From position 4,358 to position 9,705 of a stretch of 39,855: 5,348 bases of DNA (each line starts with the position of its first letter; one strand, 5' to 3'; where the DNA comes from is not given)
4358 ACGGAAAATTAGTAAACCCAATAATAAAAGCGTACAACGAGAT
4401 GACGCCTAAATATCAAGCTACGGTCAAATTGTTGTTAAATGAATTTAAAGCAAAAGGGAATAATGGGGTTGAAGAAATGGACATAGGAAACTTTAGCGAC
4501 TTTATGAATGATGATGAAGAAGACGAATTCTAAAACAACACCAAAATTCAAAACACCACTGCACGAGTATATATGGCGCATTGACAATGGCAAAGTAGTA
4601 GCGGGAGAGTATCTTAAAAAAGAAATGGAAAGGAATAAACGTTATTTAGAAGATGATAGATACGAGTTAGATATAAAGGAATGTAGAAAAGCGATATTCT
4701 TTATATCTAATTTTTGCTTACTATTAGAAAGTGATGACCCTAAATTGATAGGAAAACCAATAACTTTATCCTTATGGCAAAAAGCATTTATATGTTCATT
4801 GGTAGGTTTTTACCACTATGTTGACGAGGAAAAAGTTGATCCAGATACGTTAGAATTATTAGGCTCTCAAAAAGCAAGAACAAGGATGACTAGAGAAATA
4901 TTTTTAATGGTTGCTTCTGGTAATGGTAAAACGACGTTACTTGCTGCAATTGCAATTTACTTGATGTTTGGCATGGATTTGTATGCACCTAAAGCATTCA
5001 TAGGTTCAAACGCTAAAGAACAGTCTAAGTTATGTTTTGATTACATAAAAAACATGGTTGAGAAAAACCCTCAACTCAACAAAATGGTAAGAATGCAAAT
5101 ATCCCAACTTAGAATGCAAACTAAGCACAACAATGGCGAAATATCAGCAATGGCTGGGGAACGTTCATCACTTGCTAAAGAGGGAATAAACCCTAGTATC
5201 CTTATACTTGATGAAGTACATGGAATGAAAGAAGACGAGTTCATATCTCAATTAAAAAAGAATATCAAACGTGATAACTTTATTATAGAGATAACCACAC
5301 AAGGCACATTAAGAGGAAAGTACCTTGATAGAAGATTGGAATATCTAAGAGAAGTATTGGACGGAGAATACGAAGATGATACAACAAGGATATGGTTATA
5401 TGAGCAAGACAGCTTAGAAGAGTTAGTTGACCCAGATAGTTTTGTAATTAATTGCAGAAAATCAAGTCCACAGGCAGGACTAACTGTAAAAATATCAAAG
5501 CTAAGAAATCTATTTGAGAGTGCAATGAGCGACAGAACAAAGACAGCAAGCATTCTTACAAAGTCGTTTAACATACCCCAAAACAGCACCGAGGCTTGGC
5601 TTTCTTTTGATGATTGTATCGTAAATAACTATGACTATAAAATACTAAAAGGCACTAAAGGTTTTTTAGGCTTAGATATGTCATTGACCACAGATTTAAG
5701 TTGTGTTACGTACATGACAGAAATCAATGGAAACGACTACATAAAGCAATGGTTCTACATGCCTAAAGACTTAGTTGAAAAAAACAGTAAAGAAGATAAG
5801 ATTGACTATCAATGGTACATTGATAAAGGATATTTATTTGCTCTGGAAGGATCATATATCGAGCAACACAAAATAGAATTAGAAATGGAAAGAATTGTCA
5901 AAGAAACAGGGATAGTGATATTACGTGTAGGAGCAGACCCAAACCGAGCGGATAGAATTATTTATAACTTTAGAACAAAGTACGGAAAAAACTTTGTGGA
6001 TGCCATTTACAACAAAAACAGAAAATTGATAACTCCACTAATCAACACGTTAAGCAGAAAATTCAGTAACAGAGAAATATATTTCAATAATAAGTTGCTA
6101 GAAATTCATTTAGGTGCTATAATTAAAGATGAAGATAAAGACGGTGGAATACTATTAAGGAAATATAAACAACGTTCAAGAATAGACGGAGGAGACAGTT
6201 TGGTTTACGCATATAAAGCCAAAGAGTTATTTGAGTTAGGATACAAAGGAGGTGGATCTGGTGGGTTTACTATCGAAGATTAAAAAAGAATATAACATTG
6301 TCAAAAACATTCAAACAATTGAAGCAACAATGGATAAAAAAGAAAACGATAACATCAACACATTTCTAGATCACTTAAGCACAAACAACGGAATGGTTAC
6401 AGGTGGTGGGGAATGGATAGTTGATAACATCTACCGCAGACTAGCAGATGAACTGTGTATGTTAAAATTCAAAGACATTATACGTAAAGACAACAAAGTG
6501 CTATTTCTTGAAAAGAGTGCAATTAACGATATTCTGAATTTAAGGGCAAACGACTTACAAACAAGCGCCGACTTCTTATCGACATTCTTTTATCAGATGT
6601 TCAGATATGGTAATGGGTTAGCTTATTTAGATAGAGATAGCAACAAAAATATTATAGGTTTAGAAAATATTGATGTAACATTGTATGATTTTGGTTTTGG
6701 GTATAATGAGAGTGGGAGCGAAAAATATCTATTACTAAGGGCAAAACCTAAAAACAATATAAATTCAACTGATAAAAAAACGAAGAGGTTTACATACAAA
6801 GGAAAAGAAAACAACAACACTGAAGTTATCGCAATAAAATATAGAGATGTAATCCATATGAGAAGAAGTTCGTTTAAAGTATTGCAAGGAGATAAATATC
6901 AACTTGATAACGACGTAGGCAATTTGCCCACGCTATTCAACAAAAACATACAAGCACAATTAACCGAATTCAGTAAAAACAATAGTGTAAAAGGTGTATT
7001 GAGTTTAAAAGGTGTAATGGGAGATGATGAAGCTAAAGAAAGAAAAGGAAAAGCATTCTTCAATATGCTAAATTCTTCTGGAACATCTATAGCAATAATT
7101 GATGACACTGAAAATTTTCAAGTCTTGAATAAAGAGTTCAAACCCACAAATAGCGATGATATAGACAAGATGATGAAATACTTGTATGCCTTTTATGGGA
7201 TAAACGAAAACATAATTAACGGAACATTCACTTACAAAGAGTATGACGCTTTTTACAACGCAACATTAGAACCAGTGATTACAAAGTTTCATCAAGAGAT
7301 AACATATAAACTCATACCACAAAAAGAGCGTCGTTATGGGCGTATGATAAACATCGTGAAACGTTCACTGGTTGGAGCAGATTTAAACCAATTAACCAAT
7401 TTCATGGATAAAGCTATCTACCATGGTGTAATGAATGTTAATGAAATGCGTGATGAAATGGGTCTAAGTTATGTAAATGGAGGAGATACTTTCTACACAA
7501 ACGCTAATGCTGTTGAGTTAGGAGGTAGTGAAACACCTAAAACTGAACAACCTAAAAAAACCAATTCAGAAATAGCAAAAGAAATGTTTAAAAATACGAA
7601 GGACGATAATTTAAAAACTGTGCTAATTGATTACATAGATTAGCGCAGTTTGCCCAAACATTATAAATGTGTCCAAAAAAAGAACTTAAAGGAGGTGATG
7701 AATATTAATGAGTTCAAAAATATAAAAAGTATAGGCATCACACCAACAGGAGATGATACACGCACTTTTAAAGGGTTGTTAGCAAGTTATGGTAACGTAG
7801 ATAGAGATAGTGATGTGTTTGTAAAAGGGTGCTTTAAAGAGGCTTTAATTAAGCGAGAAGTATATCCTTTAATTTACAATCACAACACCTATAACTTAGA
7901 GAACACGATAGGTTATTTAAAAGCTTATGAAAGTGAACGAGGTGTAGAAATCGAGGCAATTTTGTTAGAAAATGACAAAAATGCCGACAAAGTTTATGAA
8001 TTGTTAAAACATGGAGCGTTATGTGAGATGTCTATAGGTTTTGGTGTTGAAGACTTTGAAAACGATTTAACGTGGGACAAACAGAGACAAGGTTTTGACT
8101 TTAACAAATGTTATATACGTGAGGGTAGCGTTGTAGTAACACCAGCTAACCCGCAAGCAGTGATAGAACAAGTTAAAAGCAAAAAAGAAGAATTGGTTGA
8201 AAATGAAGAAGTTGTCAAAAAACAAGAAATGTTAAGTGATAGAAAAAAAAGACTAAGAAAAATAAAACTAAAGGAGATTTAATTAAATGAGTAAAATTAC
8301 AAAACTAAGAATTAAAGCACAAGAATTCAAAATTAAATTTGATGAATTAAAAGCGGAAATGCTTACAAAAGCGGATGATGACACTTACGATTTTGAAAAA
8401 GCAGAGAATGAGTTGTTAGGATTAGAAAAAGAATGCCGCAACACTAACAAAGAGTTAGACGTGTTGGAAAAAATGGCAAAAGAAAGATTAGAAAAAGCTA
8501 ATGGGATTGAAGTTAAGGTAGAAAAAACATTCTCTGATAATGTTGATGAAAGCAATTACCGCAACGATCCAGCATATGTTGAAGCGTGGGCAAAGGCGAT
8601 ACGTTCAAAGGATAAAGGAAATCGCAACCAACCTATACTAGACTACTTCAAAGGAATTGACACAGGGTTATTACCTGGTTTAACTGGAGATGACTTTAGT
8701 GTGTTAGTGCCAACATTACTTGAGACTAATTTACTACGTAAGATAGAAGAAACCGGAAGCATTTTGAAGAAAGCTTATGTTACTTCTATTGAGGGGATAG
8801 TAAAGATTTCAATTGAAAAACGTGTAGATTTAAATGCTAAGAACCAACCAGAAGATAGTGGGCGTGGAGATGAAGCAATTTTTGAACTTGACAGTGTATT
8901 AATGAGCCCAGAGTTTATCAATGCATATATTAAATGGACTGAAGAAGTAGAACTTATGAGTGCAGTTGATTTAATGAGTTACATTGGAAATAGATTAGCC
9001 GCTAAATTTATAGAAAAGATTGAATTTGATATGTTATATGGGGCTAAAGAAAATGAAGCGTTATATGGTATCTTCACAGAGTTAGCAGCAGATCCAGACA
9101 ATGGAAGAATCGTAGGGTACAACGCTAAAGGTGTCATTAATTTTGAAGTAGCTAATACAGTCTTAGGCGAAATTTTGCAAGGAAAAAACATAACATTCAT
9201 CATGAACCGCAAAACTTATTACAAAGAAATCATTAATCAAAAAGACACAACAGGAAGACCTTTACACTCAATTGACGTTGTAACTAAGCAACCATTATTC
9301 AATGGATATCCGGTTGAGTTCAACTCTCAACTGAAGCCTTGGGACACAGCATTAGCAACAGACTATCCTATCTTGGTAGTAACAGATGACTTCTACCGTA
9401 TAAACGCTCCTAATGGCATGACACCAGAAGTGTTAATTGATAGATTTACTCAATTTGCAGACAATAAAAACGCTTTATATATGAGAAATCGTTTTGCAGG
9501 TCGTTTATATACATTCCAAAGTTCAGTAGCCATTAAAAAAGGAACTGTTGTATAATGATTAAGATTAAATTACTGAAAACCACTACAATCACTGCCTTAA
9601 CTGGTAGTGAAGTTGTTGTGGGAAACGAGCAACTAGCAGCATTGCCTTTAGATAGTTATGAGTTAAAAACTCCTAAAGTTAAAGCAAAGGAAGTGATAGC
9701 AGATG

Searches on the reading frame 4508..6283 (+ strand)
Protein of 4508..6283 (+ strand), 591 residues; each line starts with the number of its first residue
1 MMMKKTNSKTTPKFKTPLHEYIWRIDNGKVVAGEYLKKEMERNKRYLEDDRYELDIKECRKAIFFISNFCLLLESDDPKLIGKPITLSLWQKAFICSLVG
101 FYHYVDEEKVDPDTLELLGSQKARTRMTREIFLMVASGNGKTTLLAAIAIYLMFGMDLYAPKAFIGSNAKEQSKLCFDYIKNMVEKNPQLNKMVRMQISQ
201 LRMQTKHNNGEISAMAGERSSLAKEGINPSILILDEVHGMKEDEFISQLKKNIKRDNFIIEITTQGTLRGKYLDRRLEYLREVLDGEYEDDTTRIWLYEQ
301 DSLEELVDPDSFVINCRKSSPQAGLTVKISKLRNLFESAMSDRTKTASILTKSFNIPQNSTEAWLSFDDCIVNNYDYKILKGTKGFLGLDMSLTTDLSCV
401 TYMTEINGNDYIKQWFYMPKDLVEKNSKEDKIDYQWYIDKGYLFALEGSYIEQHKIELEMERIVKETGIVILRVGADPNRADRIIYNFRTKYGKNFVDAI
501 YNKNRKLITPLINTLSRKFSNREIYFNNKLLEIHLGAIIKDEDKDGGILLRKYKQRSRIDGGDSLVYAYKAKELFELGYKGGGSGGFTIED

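Call 10: search_protein_families(library=pfam, proteins=[window:4508-6283:+], max_evalue=0.01)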
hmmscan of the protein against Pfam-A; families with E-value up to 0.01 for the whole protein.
window:4508-6283:+ (591 aa): 4 families
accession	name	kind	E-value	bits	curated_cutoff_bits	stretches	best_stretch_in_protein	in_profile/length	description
PF20441.4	TerL_nuclease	-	2.3e-24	86.5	24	1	289-569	3-279/286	Terminase large subunit, endonuclease domain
PF03354.21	TerL_ATPase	-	2.6e-17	63.6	23.7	1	119-281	12-177/178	Terminase large subunit, ATPase domain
PF00270.35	DEAD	-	0.00047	20.4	26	1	128-256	14-145/167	DEAD/DEAH box helicase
PF05876.18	GpA_ATPase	-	0.0031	17.6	25.6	1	126-243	25-143/247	Phage terminase large subunit gpA, ATPase domain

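Call 16: find_related_loci(query=window:4508-6283:+, collection=genome_contigs, flank=5000)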
Query window:4508-6283:+ (591 aa) in genome_contigs; peptide patterns used: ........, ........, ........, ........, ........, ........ (x = any residue, [..] = any of these).
62 stretches matched a pattern, but none encodes a relative of the query by tblastn (E <= 1e-3).

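Call 17: find_related_loci(query=window:4508-6283:+, collection=viral_contigs, flank=5000)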
Query window:4508-6283:+ (591 aa) in viral_contigs; peptide patterns used: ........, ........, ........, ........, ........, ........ (x = any residue, [..] = any of these).
14 stretches matched a pattern, but none encodes a relative of the query by tblastn (E <= 1e-3).

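Call 18: find_homologous_proteins(query=window:4508-6283:+, max_evalue=1e-10)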
Query window:4508-6283:+ (591 aa): 43 proteins with E <= 1e-10 among 8000 candidates.
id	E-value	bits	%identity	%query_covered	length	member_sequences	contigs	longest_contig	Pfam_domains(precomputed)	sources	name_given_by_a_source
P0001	0.0e+0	1337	100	100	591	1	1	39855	PF20441.4,PF03354.22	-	-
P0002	3.6e-123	430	41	94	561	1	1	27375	PF20441.4,PF03354.22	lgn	-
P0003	5.1e-86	308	35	91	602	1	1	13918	PF20441.4,PF03354.22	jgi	jgi:phage terminase large subunit-like protein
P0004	5.9e-53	198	30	94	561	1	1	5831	PF20441.4,PF03354.22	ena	-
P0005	2.5e-51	193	29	93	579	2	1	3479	PF20441.4,PF03354.22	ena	-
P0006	2.4e-50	190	30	88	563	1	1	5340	PF20441.4,PF03354.22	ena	-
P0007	1.6e-32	131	28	81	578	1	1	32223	PF20441.4,PF03354.22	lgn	-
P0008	2.1e-29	121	27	83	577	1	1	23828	PF20441.4,PF03354.22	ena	-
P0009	4.1e-29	120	27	81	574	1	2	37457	PF20441.4,PF03354.22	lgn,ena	-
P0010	4.6e-29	120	28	81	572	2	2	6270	PF20441.4,PF03354.22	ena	-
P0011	6.0e-29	119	27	83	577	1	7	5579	PF20441.4,PF03354.22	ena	-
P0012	9.8e-29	118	26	96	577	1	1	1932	PF20441.4,PF03354.22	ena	-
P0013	2.1e-28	117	27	83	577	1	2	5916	PF20441.4,PF03354.22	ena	-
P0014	3.7e-28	117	27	83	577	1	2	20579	PF20441.4,PF03354.22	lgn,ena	-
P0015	8.3e-28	115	27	94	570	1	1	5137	PF20441.4,PF03354.22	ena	-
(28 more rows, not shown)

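Call 19: find_encoding_contigs(protein=P0002, flank=10000, max_places=3)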
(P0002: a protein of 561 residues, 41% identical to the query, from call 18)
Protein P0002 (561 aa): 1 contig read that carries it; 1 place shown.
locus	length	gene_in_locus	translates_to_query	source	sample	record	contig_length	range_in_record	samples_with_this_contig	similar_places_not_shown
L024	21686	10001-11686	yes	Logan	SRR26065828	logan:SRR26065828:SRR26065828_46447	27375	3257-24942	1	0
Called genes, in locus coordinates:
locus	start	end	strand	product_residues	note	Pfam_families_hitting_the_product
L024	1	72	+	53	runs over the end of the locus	-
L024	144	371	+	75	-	-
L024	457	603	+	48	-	-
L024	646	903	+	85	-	-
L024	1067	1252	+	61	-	-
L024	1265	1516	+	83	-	-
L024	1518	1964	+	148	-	-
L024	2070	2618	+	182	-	-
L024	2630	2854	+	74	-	-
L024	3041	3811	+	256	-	PF23343:REP_ORF2-G2P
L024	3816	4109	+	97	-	-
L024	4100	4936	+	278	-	PF01507:PAPS_reduct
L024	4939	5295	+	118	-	PF05135:Phage_connect_1 (weak)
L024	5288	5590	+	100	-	-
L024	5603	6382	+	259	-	PF01656:CbiA, PF02374:ArsA_ATPase (weak), PF09140:MipZ (faint), PF10609:ParA, PF13614:AAA_31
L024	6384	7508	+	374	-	PF02195:ParB_N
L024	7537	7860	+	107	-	-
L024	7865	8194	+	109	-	-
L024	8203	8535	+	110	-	-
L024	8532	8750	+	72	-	-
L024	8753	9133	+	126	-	-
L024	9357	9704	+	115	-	PF01844:HNH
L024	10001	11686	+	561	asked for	PF03354:TerL_ATPase, PF20441:TerL_nuclease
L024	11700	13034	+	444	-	PF04860:Phage_portal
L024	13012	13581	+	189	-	PF04586:Peptidase_S78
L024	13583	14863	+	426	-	PF05065:Phage_capsid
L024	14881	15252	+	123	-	-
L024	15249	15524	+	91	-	-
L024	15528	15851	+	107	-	-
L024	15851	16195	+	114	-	-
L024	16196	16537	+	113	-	PF04883:HK97-gp10_like (weak)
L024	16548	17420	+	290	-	PF16403:Bact_surface_Ig-like (weak)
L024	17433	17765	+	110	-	-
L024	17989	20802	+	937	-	PF10145:PhageMin_Tail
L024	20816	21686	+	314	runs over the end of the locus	PF16774:Dit_N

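Call 20: find_encoding_contigs(protein=P0003, flank=10000, max_places=3)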
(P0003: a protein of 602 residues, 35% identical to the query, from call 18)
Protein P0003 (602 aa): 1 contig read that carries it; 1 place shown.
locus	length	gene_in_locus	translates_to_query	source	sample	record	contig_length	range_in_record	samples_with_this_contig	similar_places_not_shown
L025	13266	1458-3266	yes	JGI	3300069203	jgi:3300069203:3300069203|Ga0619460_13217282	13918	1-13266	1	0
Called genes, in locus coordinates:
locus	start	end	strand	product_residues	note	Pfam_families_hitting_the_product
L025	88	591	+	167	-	PF08279:HTH_11 (faint)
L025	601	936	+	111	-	PF02086:MethyltransfD12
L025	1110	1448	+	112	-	PF02086:MethyltransfD12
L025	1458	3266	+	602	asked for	PF03354:TerL_ATPase, PF20441:TerL_nuclease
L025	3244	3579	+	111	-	PF01844:HNH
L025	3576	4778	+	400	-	PF04860:Phage_portal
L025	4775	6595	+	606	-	PF04586:Peptidase_S78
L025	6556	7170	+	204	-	PF20164:GspA_SrpA_N (faint), PF16403:Bact_surface_Ig-like (faint)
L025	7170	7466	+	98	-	-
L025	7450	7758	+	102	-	-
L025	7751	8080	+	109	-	-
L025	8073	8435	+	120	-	-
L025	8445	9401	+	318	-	PF04630:Phage_TTP_1 (weak)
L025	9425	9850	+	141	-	-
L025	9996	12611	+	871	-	PF10145:PhageMin_Tail (weak)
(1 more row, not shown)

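Call 90: search_dna_similar(query=window:4508-6283:+, collection=phages, mode=protein, max_rows=25)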
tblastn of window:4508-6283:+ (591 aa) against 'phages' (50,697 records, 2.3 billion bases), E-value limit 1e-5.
Records with a match: 2597; places in all: 2598; records where one place covers at least 80% of the query: 1288.
Best place of each record, by identity: <60% 2597.
By first word of the organism name: Lactococcus 510; Streptococcus 277; Staphylococcus 230; Vibrio 215; Mycobacterium 152; Enterococcus 141; Paenibacillus 110; Arthrobacter 98; Gordonia 97; Streptomyces 74; and 94 more.
By host as written in the record: - 310; Lactococcus lactis 309; Mycobacterium smegmatis mc2 155 105; Arthrobacter sp. ATCC 21022 62; Staphylococcus aureus 60; Gordonia terrae 3612 56; Ralstonia solanacearum 49; Paenibacillus larvae 42; and 692 more.
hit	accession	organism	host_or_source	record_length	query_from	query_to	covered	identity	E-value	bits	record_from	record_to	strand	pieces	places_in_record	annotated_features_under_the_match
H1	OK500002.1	Bacillus phage vB_BanS_Athena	Bacillus anthracis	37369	12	569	94%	30.5%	1e-58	218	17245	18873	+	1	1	putative terminase large subunit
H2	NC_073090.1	Bacillus phage vB_BanS_Athena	Bacillus anthracis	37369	12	569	94%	30.5%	1e-58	218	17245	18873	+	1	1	putative terminase large subunit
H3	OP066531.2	Bacillus phage B13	Bacillus cereus VKM B-13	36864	3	569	96%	29.5%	1e-51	197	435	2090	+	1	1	terminase large subunit | terminase small subunit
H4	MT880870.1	Staphylococcus phage PhiSepi-HH1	Staphylococcus epidermidis HD21-2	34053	9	569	95%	29.4%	3e-57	214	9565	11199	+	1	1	hypothetical protein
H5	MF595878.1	Caldibacillus phage CBP1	Caldibacillus debilis GB1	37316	17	569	94%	27.9%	4e-57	213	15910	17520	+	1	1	terminase large subunit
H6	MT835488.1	Bacteriophage sp.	human fecal samples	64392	13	562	93%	27.8%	2e-30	133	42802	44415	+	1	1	record has no annotation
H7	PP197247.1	Terrisporobacter phage TPDSL_ph2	Terrisporobacter petrolearius DSL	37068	12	583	97%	26.7%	7e-48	186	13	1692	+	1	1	terminase large subunit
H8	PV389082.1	Mammaliicoccus phage phi6229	Mammaliicoccus sciuri IVB6229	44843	5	569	96%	26.6%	1e-38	158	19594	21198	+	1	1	terminase large subunit | terminase small subunit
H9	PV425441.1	Mammaliicoccus phage phi6228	Mammaliicoccus sciuri IVB6228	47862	5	569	96%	26.6%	1e-38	158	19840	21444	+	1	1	terminase large subunit | terminase small subunit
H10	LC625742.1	Bacteriophage sp.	Enterococcus gallinarum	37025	49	581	90%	28.1%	1e-51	197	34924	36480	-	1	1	phage terminase, large subunit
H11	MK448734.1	Streptococcus phage Javan347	Streptococcus oralis 7746_PRJEB1503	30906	21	575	94%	27.0%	2e-35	148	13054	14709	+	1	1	terminase large subunit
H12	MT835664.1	Bacteriophage sp.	human fecal samples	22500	18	569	93%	27.1%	7e-44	174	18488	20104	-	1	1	record has no annotation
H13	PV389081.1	Mammaliicoccus phage phi6223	Mammaliicoccus sciuri IVB6223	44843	5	569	96%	26.4%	4e-38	157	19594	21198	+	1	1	terminase large subunit | terminase small subunit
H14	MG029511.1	Staphylococcus phage phiSa2wa_st30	Staphylococcus aureus subsp. aureus ...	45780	5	569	96%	26.4%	1e-30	134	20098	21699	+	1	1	terL: terminase large subunit | terS: terminase small subunit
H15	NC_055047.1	Staphylococcus phage phiSa2wa_st30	Staphylococcus aureus subsp. aureus ...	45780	5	569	96%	26.4%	1e-30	134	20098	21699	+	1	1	terL: terminase large subunit | terS: terminase small subunit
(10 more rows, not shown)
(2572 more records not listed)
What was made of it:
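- Closest known: cos-containing non-coding region between the middle and late genes of 936-type. Same: A related TerL family (call 90).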

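Call 93: get_annotated_region(hit=H1, flank=3000)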
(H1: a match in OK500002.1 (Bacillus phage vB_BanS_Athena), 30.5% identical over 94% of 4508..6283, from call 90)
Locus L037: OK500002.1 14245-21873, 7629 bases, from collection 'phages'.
description: Bacillus phage vB_BanS_Athena, complete genome.
organism: Bacillus phage vB_BanS_Athena (NCBI taxid 2894785)
taxonomy: Viruses; Duplodnaviria; Heunggongvirae; Uroviricota; Caudoviricetes
host: Bacillus anthracis; source: raw sewage; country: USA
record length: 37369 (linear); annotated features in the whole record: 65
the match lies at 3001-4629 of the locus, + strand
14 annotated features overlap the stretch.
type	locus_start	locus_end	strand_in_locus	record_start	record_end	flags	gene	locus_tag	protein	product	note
CDS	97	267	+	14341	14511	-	-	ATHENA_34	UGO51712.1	hypothetical protein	gp34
CDS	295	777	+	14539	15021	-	-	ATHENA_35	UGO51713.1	putative ArpU family transcriptional regulator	gp35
CDS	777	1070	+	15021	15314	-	-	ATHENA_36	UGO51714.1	putative site-specific integrase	gp36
CDS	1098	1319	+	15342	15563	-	-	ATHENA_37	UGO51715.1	tyrosine-type recombinase/integrase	gp37; tyrosine-type recombinase/integrase, partial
CDS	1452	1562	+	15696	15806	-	-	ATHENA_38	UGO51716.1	hypothetical protein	gp38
CDS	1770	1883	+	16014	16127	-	-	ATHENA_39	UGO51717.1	hypothetical protein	gp39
CDS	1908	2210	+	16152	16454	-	-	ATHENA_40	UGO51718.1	HNH endonuclease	gp40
CDS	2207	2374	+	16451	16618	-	-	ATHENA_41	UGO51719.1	putative helix-turn-helix domain-containing protein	gp41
CDS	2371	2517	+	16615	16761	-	-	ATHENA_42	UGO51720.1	hypothetical protein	gp42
CDS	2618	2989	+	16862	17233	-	-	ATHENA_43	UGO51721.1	hypothetical protein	gp43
CDS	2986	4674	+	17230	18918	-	-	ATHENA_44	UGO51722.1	putative terminase large subunit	gp44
CDS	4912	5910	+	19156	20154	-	-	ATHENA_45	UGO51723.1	putative portal protein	gp45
CDS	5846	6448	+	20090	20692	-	-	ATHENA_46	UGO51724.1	putative prohead protease protein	gp46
CDS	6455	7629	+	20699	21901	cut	-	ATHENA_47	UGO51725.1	putative major capsid protein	gp47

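Call 94: get_annotated_region(hit=H14, flank=2500)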
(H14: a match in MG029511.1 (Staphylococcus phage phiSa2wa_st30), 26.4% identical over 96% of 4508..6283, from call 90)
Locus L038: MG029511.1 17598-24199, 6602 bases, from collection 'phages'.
description: Staphylococcus phage phiSa2wa_st30, complete genome.
organism: Staphylococcus phage phiSa2wa_st30 (NCBI taxid 2060950)
taxonomy: Viruses; Duplodnaviria; Heunggongvirae; Uroviricota; Caudoviricetes; Triavirus; Triavirus st30
host: Staphylococcus aureus subsp. aureus 16663 genotype ST30-MRSA-IVc (2B); source: clinical isolate; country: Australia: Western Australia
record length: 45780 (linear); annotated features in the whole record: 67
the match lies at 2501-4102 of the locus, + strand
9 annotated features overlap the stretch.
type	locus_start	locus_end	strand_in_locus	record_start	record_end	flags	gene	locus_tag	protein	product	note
CDS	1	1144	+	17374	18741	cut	-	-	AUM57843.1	hypothetical protein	-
CDS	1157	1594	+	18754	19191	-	rinA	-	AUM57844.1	transcriptional activator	-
CDS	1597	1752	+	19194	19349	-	-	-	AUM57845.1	hypothetical protein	-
CDS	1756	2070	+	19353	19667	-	-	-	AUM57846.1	hypothetical protein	5-methylcytosine-specific restriction endonuclease domains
CDS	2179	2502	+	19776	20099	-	terS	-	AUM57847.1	terminase small subunit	-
CDS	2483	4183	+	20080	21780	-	terL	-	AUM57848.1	terminase large subunit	-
CDS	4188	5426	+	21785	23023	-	por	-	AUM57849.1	portal protein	-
CDS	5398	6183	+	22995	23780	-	pro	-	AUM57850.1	prohead protease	-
CDS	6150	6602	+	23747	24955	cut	mcp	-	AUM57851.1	major capsid protein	-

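Call 95: get_annotated_region(hit=H4, flank=2500)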
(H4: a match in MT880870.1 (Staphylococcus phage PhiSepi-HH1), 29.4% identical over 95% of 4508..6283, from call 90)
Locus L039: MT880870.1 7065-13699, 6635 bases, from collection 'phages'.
description: Staphylococcus phage PhiSepi-HH1, complete genome.
organism: Staphylococcus phage PhiSepi-HH1 (NCBI taxid 2782524)
taxonomy: Viruses; Duplodnaviria; Heunggongvirae; Uroviricota; Caudoviricetes
host: Staphylococcus epidermidis HD21-2; source: -; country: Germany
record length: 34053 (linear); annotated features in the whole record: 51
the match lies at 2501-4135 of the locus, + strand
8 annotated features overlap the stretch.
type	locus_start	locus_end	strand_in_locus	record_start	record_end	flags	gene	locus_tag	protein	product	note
CDS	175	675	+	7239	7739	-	-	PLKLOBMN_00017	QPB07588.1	hypothetical protein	-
CDS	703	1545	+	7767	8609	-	-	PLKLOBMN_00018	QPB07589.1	hypothetical protein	-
CDS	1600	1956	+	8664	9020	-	-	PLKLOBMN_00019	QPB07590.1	hypothetical protein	-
CDS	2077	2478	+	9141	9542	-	-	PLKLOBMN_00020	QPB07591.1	hypothetical protein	-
CDS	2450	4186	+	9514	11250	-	-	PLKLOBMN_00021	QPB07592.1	hypothetical protein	-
CDS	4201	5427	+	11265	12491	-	-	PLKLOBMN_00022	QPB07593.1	hypothetical protein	-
CDS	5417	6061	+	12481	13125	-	-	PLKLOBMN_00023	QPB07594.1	hypothetical protein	-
CDS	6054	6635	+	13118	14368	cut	-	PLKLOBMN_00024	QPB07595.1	hypothetical protein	-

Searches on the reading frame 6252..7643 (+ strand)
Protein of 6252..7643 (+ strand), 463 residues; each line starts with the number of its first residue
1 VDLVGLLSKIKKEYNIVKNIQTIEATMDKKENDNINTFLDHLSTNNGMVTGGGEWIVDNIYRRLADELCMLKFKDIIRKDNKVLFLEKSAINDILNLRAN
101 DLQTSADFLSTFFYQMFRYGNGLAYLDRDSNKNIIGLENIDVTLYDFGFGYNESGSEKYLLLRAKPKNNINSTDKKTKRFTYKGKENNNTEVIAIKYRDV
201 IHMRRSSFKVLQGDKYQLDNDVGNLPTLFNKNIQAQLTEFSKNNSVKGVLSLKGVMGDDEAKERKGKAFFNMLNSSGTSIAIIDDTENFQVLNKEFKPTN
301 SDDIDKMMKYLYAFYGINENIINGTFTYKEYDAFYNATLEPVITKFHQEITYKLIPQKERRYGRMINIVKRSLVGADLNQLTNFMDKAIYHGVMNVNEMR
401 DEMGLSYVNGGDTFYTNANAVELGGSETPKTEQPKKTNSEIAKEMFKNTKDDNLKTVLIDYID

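Call 10: search_protein_families(library=pfam, proteins=[window:6252-7643:+], max_evalue=0.01)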
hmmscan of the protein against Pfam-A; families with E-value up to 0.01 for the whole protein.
window:6252-7643:+ (463 aa): 1 family
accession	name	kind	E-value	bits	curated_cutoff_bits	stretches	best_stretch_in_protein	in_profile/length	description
PF04860.17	Phage_portal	-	1.6e-28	100.3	39.1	1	61-404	7-321/321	Phage portal protein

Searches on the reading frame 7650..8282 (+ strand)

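Call 10: search_protein_families(library=pfam, proteins=[window:7650-8282:+], max_evalue=0.01)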
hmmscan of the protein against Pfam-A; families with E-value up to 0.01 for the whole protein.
window:7650-8282:+ (210 aa): 1 family
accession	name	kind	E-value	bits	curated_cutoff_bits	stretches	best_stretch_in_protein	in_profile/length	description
PF04586.22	Peptidase_S78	-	2.6e-22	80.1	21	1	34-180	10-160/165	Caudovirus prohead serine protease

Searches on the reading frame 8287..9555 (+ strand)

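Call 10: search_protein_families(library=pfam, proteins=[window:8287-9555:+], max_evalue=0.01)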
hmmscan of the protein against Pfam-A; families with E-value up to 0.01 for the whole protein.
window:8287-9555:+ (422 aa): 1 family
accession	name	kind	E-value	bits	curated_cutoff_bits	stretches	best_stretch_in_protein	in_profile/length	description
PF05065.19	Phage_capsid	-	1.3e-24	87.5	24.2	1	139-414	3-276/280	Phage capsid family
